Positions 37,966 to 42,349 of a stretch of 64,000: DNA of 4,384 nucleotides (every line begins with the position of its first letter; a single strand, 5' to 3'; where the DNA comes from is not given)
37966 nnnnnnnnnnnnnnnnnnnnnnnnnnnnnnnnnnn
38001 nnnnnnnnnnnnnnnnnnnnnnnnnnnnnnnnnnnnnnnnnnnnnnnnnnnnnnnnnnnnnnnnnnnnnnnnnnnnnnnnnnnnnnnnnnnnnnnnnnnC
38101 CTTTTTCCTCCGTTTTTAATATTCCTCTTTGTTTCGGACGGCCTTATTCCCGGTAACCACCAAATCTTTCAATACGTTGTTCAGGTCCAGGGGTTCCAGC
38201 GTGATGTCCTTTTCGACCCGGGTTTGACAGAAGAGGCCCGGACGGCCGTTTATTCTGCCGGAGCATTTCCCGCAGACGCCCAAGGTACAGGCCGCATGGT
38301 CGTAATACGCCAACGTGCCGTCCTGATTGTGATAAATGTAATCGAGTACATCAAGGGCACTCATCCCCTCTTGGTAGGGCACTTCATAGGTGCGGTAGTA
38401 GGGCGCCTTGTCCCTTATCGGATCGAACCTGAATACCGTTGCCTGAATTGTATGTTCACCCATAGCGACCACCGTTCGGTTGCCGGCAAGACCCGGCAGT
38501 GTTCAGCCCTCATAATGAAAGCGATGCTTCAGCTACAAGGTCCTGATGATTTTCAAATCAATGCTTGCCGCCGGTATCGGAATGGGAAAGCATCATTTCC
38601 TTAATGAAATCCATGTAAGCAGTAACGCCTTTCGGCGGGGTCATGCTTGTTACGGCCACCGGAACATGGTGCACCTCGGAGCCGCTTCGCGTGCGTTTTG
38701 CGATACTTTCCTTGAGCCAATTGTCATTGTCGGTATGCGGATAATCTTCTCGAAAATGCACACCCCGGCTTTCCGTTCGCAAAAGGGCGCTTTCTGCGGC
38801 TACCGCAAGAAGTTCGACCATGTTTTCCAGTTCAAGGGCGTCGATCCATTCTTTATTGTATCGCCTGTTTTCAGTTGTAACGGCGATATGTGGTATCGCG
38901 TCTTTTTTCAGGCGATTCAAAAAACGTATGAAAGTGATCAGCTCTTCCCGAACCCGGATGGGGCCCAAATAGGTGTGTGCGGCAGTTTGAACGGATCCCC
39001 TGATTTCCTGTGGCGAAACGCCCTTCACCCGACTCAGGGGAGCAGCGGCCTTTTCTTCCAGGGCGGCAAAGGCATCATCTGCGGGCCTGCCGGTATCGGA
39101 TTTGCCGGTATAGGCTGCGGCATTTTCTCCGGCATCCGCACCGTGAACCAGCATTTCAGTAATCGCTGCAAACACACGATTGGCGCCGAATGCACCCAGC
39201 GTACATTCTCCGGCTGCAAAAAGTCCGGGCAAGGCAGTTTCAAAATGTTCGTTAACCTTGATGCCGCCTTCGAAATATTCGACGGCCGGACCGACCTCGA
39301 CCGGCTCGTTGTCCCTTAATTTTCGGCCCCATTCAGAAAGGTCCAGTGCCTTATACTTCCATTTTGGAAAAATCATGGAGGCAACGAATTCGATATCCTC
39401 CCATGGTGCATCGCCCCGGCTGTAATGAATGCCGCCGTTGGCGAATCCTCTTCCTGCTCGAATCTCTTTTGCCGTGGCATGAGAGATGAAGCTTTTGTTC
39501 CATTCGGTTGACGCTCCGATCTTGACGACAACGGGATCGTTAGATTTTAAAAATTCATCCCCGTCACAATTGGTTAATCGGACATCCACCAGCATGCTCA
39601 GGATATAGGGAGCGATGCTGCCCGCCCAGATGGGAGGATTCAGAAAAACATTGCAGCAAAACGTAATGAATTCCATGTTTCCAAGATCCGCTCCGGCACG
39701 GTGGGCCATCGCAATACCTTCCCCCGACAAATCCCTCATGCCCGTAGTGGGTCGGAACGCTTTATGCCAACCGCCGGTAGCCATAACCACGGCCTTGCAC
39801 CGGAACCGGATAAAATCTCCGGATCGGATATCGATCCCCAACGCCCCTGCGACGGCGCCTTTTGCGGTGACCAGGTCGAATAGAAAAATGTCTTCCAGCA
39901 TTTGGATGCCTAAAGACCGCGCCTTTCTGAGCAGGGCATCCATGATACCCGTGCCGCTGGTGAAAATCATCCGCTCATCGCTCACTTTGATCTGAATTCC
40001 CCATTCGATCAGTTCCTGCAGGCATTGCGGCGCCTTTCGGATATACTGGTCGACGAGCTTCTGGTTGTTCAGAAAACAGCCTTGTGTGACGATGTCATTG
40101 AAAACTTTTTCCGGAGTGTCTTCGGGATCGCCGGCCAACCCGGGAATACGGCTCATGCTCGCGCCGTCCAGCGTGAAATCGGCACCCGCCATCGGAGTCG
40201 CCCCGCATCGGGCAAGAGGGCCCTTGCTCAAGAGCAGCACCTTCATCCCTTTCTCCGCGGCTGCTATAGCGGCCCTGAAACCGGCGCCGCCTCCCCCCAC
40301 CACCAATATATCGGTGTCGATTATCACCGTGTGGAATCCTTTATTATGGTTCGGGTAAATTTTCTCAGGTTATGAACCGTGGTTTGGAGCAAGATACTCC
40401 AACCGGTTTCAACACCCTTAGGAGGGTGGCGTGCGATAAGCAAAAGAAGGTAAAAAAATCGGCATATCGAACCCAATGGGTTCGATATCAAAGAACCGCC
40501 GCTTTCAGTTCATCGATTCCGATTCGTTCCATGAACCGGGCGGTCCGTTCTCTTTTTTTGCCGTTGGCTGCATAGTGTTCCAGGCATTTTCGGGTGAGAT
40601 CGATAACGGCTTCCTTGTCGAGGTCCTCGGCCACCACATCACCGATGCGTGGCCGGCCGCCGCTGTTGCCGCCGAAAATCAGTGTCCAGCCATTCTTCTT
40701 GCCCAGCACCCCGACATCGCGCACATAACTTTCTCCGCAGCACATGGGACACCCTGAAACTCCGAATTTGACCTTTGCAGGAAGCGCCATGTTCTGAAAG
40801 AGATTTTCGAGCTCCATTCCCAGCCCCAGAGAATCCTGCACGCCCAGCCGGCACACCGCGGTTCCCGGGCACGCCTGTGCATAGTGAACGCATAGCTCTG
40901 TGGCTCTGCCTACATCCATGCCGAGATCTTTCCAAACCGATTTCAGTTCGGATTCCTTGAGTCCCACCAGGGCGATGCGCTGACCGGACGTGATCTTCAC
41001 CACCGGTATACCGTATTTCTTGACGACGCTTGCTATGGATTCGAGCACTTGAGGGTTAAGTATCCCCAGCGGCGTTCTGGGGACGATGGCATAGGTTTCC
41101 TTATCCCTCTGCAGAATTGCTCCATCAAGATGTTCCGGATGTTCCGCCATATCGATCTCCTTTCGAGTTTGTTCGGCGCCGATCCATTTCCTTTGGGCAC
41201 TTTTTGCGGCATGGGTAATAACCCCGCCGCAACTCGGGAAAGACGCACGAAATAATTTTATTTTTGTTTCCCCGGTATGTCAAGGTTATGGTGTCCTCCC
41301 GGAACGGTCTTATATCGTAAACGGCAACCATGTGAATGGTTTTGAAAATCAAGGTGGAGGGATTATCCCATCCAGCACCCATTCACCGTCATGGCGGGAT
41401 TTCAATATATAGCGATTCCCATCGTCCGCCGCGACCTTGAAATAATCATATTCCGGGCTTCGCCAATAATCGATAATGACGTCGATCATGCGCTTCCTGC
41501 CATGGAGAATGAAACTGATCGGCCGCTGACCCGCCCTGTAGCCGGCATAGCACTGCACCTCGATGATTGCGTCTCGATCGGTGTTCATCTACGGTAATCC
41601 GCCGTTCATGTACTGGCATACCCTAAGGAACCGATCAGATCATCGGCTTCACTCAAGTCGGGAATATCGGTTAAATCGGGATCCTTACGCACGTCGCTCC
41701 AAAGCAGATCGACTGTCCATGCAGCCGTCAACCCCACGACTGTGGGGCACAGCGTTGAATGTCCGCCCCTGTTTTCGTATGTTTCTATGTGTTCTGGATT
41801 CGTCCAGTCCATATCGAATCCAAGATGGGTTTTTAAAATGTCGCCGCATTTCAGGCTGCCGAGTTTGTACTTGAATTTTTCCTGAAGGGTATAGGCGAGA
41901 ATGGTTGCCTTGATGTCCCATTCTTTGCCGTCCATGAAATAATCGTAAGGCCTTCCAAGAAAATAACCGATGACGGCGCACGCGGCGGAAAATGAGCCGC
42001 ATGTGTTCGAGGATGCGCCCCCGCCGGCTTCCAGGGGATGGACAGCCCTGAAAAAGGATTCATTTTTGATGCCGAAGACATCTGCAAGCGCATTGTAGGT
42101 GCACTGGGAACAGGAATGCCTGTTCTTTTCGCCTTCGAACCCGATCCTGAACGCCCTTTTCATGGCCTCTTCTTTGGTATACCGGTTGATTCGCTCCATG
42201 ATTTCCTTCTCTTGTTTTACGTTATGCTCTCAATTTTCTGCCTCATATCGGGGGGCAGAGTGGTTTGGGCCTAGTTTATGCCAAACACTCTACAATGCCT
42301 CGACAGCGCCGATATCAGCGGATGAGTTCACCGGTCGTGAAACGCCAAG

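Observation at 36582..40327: Soluble fumarate-reductase-like flavoprotein with a split Fe-S subunit, an ATC-hydrolase-family protein and a poly-Cys Fe-S protein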

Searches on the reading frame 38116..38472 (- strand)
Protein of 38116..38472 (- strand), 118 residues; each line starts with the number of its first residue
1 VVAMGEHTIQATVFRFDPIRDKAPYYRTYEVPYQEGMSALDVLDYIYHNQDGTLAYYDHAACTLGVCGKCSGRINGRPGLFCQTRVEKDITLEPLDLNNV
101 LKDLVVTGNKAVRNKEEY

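Call 3: search_protein_families(library=pfam, proteins=[window:38116-38472:-], max_evalue=0.01)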
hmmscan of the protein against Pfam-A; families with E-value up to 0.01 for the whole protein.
window:38116-38472:- (118 aa): 1 family
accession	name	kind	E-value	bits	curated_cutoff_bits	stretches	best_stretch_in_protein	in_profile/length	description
PF13085.11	Fer2_3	-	1.8e-26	92.7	27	1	12-110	3-104/107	2Fe-2S iron-sulfur cluster binding domain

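Call 4: search_protein_families(library=ncbifam, proteins=[window:38116-38472:-], max_evalue=0.01)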
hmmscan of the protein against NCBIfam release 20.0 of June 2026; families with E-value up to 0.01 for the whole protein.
window:38116-38472:- (118 aa): 12 families
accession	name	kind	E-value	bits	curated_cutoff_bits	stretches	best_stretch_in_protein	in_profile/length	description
TIGR00384.1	dhsB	subfamily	7e-21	74.7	88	1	13-111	1-103/222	succinate dehydrogenase and fumarate reductase iron-sulfur protein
NF004616.0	PRK05950.1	subfamily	3.5e-20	72.2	228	1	7-107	4-107/238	succinate dehydrogenase iron-sulfur subunit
NF004898.0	PRK06259.1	equivalog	4e-20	71.9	385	1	8-111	3-101/488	fumarate reductase (CoM/CoB) subunit TfrB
NF009051.0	PRK12385.1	equivalog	6e-19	68.5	333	1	7-112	5-111/244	succinate dehydrogenase/fumarate reductase iron-sulfur subunit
NF009226.0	PRK12576.1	equivalog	7.6e-19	68.2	344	1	6-107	7-112/317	succinate dehydrogenase/fumarate reductase iron-sulfur subunit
NF010071.0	PRK13552.1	equivalog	4.1e-16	59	264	1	7-112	3-111/241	fumarate reductase iron-sulfur subunit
NF009225.0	PRK12575.1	subfamily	3e-14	53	443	1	11-107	7-104/235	succinate dehydrogenase/fumarate reductase iron-sulfur subunit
NF009227.0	PRK12577.1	equivalog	1.3e-13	50.4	349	1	20-96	12-86/330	succinate dehydrogenase/fumarate reductase iron-sulfur subunit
NF009052.0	PRK12386.1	equivalog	1.1e-12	47.6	256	1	22-106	15-102/255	succinate dehydrogenase/fumarate reductase iron-sulfur subunit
NF006391.0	PRK08640.1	equivalog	8.4e-10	38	244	1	6-109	4-114/254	succinate dehydrogenase iron-sulfur subunit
NF042952.1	MFR_FeS_SdhB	equivalog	2.7e-09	36.5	600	1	21-114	10-112/320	8-methylmenaquinol:fumarate reductase iron-sulfur subunit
NF005746.0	PRK07570.1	subfamily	0.0002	20.7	243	1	28-79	21-75/250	succinate dehydrogenase/fumarate reductase iron-sulfur subunit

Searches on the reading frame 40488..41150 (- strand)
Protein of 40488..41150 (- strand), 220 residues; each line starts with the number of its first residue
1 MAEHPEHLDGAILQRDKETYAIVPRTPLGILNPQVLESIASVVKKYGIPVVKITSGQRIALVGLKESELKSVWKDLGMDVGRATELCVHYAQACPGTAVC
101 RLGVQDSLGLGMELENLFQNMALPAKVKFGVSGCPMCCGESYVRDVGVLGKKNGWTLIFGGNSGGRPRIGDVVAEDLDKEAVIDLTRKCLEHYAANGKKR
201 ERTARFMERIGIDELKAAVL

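Call 3: search_protein_families(library=pfam, proteins=[window:40488-41150:-], max_evalue=0.01)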
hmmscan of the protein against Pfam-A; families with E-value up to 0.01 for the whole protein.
window:40488-41150:- (220 aa): 2 families
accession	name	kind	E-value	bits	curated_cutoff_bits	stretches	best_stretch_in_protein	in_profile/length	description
PF01077.27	NIR_SIR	-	2.2e-25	89.4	27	1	91-219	8-150/158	Nitrite and sulphite reductase 4Fe-4S domain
PF03460.22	NIR_SIR_ferr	-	1.1e-13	51.1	24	1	13-76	2-66/69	Nitrite/Sulfite reductase ferredoxin-like half domain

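Call 4: search_protein_families(library=ncbifam, proteins=[window:40488-41150:-], max_evalue=0.01)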
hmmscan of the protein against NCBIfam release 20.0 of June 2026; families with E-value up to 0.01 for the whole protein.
window:40488-41150:- (220 aa): 11 families
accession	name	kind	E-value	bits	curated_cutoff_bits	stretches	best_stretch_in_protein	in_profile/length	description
TIGR02374.1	nitri_red_nirB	equivalog_domain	1.3e-55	189.2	578.35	1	13-219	554-761/794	nitrite reductase large subunit NirB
NF011565.0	PRK14989.1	subfamily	8.1e-47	159.8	883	1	13-219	559-768/847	nitrite reductase large subunit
NF007125.0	PRK09566.1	equivalog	1.3e-16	60.1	594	1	10-198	312-511/513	ferredoxin--nitrite reductase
TIGR02064.1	dsrA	equivalog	2.8e-16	59.4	392.85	1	31-151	94-222/402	dissimilatory-type sulfite reductase subunit alpha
NF007126.0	PRK09567.1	equivalog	1.7e-15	56.2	523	1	14-218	369-586/595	NirA family protein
NF010029.0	PRK13504.1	equivalog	8.3e-15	54.1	457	1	34-212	378-563/575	NADPH-dependent assimilatory sulfite reductase hemoprotein subunit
TIGR02066.1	dsrB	equivalog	1.3e-13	50.7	341.5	2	26-151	37-168/341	dissimilatory-type sulfite reductase subunit beta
TIGR02042.1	sir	equivalog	1.2e-12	46.8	731.5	1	37-217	389-576/581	sulfite reductase, ferredoxin dependent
TIGR02041.1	CysI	equivalog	1.1e-11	44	756.55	1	113-212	440-540/541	assimilatory sulfite reductase (NADPH) hemoprotein subunit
TIGR02435.1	CobG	equivalog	8.4e-10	38.2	234.8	1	10-154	246-387/388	precorrin-3B synthase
TIGR02912.1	sulfite_red_C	equivalog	1.3e-08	34.2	324.1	1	20-151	21-161/314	sulfite reductase subunit C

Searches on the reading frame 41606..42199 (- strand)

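Call 3: search_protein_families(library=pfam, proteins=[window:41606-42199:-], max_evalue=0.01)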
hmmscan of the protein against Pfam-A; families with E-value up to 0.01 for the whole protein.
window:41606-42199:- (197 aa): 1 family
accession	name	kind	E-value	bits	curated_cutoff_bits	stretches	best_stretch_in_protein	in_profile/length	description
PF09719.15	C_GCAxxG_C_C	-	1.2e-17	64.5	27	1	29-163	2-116/118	Putative redox-active protein (C_GCAxxG_C_C)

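Call 4: search_protein_families(library=ncbifam, proteins=[window:41606-42199:-], max_evalue=0.01)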
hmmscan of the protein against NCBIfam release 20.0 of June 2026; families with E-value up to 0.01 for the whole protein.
window:41606-42199:- (197 aa): 3 families
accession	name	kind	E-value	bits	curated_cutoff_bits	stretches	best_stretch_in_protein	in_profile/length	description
NF045669.1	DVU1555_fam_CGA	exception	4.1e-10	39.5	103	1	26-126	12-112/140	DVU_1555 family C-GCAxxG-C-C protein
NF045501.1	HUGP_GUXX-star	exception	2.1e-06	27.4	325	1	28-155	22-144/236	HUGP/GUXX-star fusion selenoprotein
TIGR01909.1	C_GCAxxG_C_C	subfamily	4.4e-06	26.8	47.4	1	29-124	2-93/120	C-GCAxxG-C-C family (seleno)protein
